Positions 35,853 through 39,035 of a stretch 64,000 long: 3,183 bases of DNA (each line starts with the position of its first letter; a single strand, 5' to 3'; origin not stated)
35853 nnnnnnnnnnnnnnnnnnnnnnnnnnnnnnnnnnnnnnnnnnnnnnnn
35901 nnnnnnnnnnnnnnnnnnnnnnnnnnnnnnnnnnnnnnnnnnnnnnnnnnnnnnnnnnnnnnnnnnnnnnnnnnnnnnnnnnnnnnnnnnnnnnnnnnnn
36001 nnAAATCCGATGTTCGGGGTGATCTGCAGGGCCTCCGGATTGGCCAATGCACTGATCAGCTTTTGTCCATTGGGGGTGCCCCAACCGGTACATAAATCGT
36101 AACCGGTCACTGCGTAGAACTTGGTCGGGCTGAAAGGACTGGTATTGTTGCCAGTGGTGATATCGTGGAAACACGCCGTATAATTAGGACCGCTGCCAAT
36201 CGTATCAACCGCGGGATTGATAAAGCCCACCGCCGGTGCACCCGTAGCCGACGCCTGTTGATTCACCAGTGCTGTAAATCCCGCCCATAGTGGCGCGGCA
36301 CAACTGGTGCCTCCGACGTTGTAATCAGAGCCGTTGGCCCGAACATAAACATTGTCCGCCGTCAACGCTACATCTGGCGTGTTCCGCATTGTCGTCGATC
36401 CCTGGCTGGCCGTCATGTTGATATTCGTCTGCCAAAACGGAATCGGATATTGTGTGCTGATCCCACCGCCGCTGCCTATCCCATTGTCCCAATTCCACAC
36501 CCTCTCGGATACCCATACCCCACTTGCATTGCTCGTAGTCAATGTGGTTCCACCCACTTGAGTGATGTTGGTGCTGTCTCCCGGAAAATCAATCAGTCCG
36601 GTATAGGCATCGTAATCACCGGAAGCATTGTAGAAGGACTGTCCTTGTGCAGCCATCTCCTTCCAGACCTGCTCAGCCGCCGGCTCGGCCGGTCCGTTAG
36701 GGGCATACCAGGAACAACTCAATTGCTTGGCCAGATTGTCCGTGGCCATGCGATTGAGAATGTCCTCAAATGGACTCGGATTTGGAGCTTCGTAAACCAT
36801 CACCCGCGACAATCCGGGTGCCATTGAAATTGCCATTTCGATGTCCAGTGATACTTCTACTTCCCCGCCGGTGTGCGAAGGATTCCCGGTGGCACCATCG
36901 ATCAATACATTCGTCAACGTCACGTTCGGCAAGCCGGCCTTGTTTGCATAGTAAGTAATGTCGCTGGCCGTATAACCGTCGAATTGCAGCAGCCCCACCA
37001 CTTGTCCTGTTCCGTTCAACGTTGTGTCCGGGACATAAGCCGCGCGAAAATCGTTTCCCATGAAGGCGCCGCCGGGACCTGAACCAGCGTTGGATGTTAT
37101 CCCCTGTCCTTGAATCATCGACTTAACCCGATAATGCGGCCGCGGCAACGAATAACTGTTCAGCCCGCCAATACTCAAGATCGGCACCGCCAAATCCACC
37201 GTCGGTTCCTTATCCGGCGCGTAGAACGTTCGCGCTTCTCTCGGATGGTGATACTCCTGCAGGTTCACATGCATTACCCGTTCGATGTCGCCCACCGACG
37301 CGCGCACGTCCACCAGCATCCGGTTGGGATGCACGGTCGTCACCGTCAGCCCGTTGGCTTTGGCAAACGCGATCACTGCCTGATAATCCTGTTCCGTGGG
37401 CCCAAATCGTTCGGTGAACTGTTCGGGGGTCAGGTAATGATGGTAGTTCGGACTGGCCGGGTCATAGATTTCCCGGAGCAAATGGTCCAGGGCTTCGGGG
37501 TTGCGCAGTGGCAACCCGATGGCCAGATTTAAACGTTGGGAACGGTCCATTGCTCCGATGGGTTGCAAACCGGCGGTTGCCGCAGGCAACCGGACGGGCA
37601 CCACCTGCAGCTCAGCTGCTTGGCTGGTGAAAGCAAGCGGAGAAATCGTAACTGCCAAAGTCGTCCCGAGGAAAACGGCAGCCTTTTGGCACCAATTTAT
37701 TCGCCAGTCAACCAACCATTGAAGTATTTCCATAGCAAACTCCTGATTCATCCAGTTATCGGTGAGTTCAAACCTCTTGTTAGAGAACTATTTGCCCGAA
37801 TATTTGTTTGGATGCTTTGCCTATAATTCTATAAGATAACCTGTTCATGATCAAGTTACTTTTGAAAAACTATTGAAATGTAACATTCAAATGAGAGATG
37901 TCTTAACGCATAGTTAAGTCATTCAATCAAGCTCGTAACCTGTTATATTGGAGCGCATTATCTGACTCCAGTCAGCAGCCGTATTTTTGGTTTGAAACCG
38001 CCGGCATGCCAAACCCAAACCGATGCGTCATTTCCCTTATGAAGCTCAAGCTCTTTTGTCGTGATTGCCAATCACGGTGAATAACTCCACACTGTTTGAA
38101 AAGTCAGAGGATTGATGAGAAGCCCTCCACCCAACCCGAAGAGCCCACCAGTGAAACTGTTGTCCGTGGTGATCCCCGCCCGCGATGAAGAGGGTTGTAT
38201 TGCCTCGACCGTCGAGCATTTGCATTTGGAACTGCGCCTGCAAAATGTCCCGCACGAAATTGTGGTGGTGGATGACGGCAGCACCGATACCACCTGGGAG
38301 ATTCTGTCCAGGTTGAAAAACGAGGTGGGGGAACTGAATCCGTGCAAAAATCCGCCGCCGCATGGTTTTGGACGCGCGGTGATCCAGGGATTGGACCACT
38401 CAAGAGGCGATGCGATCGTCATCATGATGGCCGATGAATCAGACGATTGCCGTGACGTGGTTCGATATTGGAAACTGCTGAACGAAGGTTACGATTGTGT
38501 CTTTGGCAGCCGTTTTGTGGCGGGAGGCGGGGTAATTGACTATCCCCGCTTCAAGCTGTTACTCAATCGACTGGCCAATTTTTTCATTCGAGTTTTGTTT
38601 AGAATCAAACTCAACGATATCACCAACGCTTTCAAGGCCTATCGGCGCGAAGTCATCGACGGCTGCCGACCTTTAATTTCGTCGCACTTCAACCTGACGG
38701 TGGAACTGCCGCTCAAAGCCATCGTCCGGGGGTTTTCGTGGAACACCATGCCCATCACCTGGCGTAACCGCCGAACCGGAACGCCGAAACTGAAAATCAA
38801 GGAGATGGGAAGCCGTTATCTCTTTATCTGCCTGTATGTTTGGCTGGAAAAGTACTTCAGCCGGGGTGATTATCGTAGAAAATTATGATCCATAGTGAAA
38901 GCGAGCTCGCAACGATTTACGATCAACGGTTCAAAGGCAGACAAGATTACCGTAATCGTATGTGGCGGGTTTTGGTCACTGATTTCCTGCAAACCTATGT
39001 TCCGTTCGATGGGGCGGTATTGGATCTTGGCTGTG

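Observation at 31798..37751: S53 sedolisin and the LamG-Ig repeat protein look like one ~1,980-aa secreted modular protein split by two indels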

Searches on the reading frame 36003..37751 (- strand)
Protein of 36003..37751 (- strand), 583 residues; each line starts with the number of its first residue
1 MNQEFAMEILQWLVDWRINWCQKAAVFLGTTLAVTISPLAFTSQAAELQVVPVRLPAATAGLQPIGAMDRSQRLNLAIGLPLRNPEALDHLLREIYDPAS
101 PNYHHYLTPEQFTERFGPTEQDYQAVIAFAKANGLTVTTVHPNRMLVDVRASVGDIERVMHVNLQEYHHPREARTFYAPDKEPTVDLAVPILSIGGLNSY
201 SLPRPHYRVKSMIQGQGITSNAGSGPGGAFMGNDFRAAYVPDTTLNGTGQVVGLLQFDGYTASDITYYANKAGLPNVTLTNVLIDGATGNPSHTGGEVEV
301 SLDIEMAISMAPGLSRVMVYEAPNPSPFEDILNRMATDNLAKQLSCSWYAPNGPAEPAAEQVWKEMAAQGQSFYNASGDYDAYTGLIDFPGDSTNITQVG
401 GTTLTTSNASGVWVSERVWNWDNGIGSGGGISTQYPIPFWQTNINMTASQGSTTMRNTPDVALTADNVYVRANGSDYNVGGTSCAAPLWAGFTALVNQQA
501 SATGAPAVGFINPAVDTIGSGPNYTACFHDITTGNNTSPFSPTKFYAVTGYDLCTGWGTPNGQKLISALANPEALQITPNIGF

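Call 30: search_solved_structures(query=window:36003-37751:-, max_evalue=0.00001, show_alignments=1)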
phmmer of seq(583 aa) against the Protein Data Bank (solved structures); distinct sequences matched with E-value up to 0.00001: 11.
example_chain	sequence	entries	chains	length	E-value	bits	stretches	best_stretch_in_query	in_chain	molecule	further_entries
1t1e_A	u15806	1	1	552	1.5e-53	185.2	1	67-577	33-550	kumamolisin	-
1sio_A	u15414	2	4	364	2.3e-38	135.1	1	233-575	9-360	kumamolisin-As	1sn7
1zvj_A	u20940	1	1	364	8.8e-38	133.2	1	233-575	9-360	kumamolisin-As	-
1siu_A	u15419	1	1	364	9.8e-38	133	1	233-575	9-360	kumamolisin-As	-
1gt9_1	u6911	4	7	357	3.4e-37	131.2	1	233-569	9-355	KUMAMOLYSIN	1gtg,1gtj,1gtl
1t1g_A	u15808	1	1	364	3.5e-37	131.2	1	233-577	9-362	kumamolisin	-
4ne7_A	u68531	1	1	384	7.5e-37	130.1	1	233-579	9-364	Kumamolisin-As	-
1zvk_A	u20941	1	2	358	7.8e-37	130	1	233-569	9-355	kumamolisin-As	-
1t1i_A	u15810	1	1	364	5e-36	127.4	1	233-577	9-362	kumamolisin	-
3ee6_A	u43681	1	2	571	1.1e-18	70.2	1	61-573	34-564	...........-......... 1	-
3edy_A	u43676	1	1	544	4.8e-18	68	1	61-572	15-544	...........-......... 1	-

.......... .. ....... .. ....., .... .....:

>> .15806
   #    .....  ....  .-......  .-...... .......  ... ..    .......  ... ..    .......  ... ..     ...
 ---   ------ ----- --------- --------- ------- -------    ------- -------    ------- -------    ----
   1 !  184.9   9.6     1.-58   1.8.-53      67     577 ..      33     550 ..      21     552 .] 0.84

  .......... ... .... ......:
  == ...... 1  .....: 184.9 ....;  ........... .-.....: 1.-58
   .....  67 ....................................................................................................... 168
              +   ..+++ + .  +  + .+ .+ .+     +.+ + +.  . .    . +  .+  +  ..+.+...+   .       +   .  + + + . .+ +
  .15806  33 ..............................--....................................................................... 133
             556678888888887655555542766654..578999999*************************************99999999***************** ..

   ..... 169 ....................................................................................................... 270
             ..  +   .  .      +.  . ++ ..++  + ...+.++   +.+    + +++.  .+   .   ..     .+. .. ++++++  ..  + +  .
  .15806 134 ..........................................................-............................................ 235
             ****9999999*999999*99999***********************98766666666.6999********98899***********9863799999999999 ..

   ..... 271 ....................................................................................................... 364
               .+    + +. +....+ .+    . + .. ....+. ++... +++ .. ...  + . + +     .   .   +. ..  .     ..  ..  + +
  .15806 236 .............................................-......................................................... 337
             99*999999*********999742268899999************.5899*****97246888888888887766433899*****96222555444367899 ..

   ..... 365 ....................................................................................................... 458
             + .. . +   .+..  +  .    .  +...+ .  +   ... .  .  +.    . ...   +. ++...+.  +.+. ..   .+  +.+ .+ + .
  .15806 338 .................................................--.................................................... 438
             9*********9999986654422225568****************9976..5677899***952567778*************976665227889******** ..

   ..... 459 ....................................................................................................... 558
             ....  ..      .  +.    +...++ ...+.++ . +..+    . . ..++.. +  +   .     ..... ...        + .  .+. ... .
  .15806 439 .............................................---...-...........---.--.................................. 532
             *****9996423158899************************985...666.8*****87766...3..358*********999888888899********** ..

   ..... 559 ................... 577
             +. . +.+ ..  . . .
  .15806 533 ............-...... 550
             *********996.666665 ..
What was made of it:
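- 36021..37055 (-): S53 catalytic domain, aa 233-577. The motifs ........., ASGD and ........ are conserved. Aligns to pro-kumamolisin 1t1e, E=1.5e-53 (call 30).
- The S53 catalytic motifs are intact (call 30).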

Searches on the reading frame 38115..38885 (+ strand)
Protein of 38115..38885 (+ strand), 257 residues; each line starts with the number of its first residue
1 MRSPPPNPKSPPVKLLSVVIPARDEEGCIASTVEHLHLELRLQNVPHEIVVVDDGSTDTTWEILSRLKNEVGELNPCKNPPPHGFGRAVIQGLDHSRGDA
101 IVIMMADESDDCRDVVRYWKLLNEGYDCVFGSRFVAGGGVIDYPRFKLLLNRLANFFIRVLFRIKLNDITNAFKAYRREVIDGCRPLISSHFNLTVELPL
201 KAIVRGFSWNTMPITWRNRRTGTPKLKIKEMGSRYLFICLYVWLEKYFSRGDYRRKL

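Call 20: find_encoding_contigs(protein=window:38115-38885:+, flank=3000, max_places=4)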
Protein window:38115-38885:+ (257 aa): no gene with exactly this product is on record in the collection.
